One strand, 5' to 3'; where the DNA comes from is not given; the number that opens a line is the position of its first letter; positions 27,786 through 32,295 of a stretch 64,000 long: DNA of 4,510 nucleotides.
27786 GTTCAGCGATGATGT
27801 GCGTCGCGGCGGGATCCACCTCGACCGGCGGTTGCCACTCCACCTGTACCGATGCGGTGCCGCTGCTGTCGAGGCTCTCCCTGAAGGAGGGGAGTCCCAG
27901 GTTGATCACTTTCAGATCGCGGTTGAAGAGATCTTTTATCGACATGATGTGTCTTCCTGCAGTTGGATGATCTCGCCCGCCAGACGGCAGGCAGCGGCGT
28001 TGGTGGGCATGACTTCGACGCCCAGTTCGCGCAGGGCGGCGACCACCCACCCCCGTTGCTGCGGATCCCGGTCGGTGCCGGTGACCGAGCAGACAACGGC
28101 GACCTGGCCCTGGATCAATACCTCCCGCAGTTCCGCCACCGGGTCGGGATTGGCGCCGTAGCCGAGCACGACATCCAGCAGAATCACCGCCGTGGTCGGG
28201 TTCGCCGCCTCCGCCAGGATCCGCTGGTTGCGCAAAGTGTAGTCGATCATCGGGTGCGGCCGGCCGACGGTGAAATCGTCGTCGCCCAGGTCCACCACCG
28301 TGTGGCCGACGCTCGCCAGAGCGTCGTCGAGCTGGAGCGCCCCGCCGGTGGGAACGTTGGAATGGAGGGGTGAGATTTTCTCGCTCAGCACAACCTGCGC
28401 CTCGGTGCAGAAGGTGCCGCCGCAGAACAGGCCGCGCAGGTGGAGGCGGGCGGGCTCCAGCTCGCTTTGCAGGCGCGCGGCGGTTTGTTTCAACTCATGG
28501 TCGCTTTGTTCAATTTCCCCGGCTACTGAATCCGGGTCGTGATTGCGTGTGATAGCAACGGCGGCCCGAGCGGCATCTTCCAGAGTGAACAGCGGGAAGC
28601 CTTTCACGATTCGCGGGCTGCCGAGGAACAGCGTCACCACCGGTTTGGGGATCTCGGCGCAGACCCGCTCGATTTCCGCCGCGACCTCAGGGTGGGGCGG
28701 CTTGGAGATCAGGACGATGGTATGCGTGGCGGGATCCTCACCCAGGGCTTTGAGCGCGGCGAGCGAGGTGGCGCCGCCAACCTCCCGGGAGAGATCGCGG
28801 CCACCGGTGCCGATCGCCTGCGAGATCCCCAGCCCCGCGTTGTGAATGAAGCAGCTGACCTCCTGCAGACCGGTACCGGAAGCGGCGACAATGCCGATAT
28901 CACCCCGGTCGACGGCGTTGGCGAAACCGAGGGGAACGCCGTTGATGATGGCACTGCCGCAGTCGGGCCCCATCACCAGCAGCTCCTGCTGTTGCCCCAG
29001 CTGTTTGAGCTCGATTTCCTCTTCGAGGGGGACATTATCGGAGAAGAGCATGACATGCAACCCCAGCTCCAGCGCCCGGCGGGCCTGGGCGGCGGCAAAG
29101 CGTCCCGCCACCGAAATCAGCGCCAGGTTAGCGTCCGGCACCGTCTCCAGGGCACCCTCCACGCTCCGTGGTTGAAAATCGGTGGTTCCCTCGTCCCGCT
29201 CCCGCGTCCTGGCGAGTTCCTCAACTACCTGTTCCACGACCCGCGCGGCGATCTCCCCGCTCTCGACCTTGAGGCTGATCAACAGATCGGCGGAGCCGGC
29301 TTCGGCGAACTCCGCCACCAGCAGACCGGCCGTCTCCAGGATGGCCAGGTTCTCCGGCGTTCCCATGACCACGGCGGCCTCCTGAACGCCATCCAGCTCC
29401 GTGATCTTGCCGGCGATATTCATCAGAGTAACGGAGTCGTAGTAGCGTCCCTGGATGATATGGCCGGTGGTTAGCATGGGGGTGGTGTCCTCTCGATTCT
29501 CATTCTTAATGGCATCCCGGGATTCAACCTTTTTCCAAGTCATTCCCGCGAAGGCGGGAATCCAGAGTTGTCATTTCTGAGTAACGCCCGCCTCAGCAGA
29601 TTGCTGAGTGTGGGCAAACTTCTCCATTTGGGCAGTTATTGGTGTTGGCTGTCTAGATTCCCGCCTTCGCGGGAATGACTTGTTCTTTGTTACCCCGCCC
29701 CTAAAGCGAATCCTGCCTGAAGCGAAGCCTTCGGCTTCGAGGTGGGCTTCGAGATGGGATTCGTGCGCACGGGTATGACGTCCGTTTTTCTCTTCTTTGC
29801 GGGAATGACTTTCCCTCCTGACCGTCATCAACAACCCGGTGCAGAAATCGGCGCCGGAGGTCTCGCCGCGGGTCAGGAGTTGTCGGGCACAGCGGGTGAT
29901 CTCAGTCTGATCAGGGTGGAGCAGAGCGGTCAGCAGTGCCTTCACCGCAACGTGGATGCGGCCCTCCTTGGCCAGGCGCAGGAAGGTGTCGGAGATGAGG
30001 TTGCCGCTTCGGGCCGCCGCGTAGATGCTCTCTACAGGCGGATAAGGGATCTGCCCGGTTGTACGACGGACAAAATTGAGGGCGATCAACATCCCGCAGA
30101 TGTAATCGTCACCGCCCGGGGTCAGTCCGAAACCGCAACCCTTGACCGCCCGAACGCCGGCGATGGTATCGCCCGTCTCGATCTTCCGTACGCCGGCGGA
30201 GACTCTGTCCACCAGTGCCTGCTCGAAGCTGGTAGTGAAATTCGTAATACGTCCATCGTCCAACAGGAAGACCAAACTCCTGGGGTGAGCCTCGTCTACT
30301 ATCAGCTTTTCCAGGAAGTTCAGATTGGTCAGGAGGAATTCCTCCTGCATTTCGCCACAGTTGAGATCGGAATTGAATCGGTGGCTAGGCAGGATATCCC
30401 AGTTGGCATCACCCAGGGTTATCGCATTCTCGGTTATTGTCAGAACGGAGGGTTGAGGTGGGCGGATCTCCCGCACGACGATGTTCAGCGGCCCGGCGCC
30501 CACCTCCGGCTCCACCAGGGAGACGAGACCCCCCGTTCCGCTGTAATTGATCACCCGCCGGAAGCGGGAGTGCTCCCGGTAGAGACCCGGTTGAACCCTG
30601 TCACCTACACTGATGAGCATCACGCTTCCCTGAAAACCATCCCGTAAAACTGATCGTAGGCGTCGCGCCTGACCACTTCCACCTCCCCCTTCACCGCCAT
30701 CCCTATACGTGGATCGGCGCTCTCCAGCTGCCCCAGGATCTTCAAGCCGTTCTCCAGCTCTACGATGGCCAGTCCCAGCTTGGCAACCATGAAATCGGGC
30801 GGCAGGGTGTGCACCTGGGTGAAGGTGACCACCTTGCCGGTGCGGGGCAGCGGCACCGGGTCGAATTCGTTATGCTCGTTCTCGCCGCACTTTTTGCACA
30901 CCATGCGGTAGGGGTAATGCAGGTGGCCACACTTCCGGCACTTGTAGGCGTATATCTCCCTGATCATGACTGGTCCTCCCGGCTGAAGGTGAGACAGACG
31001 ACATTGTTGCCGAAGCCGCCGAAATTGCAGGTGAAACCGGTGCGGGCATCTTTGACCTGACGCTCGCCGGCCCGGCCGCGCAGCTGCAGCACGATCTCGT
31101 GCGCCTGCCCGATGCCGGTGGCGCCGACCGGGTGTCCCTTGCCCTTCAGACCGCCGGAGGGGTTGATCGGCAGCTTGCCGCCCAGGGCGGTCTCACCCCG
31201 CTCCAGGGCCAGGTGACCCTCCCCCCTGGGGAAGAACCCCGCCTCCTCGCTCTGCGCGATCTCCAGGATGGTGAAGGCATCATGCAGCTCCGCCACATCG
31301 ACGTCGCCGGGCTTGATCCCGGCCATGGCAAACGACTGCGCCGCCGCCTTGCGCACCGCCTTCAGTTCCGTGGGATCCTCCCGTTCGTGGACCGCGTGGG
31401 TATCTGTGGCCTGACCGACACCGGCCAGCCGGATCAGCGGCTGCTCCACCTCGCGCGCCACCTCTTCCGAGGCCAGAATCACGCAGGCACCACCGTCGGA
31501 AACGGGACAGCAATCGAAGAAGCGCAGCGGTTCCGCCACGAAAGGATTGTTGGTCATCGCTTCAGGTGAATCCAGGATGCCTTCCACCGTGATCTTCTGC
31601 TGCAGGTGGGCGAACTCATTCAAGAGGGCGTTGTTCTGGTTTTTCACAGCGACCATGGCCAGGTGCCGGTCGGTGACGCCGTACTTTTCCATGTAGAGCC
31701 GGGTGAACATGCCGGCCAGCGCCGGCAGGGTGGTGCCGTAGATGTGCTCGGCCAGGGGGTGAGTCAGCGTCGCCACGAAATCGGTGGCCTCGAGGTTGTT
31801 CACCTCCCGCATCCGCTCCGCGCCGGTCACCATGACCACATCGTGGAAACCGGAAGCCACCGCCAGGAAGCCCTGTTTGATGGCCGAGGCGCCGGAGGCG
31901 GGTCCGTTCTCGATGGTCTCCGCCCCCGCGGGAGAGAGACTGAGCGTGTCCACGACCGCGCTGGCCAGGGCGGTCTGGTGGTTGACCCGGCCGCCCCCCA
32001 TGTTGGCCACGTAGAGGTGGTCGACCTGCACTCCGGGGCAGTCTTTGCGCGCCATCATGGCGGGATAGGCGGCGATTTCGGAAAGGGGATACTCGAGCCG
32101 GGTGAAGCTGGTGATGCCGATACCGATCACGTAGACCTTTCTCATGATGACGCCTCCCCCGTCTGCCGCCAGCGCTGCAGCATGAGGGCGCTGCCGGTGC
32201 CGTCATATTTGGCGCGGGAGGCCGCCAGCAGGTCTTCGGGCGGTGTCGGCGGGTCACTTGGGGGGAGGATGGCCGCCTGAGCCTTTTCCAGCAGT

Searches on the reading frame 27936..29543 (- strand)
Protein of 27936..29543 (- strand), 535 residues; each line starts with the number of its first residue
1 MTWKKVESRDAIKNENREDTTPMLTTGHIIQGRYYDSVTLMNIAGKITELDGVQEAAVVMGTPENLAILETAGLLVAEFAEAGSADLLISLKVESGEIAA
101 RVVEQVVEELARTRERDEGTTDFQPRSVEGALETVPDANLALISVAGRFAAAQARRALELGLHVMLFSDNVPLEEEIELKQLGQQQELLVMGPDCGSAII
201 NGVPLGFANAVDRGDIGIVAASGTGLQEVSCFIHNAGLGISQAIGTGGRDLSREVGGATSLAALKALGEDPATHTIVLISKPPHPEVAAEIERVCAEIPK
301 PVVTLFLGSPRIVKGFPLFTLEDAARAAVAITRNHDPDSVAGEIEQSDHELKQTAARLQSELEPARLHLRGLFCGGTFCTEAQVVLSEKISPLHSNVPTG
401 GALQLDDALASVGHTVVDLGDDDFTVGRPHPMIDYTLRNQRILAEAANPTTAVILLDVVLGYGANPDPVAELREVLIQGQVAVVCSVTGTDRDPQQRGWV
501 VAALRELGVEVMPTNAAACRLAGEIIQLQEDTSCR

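Call 46: search_protein_families(library=ncbifam, proteins=[window:27936-29543:-], max_evalue=0.00001)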
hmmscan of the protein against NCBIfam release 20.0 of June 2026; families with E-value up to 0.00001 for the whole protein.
window:27936-29543:- (535 aa): 3 families
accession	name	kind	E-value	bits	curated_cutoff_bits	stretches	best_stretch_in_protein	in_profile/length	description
NF004760.0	PRK06091.1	subfamily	2.3e-142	475.4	433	1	28-530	5-497/555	acyl-CoA synthetase FdrA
NF004230.0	PRK05678.1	equivalog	9.8e-18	64.4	336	1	128-306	57-234/291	succinate--CoA ligase subunit alpha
TIGR01019.1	sucCoAalpha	subfamily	1.1e-15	57.9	353.2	1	127-306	54-232/286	succinate--CoA ligase subunit alpha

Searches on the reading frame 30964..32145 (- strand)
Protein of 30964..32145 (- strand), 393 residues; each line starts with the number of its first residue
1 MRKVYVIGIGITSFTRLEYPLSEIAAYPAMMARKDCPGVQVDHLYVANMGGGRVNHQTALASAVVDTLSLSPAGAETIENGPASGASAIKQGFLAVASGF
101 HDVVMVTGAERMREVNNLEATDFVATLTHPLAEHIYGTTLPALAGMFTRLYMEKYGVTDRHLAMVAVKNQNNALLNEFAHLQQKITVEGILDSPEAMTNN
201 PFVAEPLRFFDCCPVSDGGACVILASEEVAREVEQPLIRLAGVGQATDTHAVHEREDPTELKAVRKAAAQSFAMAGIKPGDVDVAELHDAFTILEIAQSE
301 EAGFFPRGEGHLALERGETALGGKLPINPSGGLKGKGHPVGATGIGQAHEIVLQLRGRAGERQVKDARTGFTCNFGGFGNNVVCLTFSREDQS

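Call 46: search_protein_families(library=ncbifam, proteins=[window:30964-32145:-], max_evalue=0.00001)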
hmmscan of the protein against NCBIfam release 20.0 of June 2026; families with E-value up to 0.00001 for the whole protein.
window:30964-32145:- (393 aa): 27 families (the best 25 are shown)
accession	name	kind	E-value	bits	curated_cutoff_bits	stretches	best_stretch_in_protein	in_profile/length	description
NF004720.0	PRK06064.1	subfamily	2.3e-118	395.4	420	1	1-389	1-387/389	thiolase domain-containing protein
NF053570.1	AcCoTHIOL_METTL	equivalog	6.7e-99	331.3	600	1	1-390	1-384/385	acetyl-CoA acetyltransferase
NF005704.0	PRK07516.1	subfamily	3e-80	270.1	412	1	3-379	3-377/389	thiolase domain-containing protein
NF009228.0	PRK12578.1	subfamily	2.5e-74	250.2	485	1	2-382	3-380/387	thiolase domain-containing protein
NF004810.0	PRK06157.1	equivalog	1.7e-70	238.2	403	1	2-384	7-390/400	acetyl-CoA acetyltransferase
NF004982.0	PRK06365.1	equivalog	6.7e-65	219.8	695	2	1-256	15-266/430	thiolase domain-containing protein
NF006102.0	PRK08256.1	subfamily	8.8e-64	216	436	1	2-385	3-389/394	lipid-transfer protein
NF004936.0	PRK06289.1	equivalog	4.5e-58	196.9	375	1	35-385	42-399/405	acetyl-CoA acetyltransferase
NF004715.0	PRK06059.1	equivalog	2.7e-57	194.5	424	1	2-381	4-392/399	lipid-transfer protein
NF006180.0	PRK08313.1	subfamily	1.9e-52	178.4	514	1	77-378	82-373/389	thiolase domain-containing protein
NF004811.0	PRK06158.1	subfamily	6e-50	170.3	421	1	57-378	60-369/384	acetyl-CoA acetyltransferase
NF006010.0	PRK08142.1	subfamily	2.1e-48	165.1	462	1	61-377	61-372/388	thiolase domain-containing protein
NF004721.0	PRK06065.1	equivalog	2.4e-47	161.7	455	1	3-375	11-379/393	thiolase domain-containing protein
NF053628.1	BnzsclthlBbsBGT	equivalog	5.7e-45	153.8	750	1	2-365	5-357/389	benzoylsuccinyl-CoA thiolase subunit BbsB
NF005892.0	PRK07855.1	subfamily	1.9e-44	152.2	469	1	6-368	10-370/390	lipid-transfer protein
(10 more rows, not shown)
